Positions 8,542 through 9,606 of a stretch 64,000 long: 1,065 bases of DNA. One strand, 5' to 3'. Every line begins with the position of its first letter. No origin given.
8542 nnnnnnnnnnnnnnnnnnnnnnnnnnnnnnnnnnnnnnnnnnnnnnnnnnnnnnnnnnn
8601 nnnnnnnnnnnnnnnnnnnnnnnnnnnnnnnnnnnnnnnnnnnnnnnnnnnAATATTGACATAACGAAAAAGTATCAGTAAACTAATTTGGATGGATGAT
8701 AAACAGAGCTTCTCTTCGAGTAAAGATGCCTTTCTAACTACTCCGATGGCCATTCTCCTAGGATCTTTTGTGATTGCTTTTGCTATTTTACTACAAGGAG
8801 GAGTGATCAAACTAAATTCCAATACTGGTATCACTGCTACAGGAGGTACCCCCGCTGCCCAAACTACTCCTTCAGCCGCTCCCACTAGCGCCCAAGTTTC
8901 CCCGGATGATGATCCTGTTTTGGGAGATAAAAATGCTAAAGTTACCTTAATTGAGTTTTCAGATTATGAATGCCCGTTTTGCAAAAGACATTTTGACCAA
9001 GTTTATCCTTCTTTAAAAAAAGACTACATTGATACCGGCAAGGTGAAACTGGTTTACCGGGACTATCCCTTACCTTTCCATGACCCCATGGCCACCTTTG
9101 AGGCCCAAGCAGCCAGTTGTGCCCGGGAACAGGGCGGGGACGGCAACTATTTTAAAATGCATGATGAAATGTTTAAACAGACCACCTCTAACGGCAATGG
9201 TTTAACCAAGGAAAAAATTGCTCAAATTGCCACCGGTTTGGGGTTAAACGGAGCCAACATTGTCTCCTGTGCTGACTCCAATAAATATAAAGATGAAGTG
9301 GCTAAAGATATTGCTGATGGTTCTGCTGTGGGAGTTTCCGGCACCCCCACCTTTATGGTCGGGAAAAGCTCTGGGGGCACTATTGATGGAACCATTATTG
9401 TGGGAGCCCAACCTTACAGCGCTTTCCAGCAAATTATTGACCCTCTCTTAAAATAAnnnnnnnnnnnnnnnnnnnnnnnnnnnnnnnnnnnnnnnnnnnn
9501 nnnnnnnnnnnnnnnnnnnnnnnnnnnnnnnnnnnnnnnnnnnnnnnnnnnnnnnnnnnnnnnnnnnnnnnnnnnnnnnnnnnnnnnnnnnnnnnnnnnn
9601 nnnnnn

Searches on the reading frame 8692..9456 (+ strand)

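Call 88: search_protein_families(library=pfam, proteins=[window:8692-9456:+], max_evalue=0.00001)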
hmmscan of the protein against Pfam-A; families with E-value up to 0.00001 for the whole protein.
window:8692-9456:+ (254 aa): 2 families
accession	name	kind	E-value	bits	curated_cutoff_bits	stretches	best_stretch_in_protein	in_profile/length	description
PF13462.12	Thioredoxin_4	-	1.1e-29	104.2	23.2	1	73-250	4-164/165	Thioredoxin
PF01323.26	DSBA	-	2.8e-19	70.1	25.6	1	85-249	1-190/191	DSBA-like thioredoxin domain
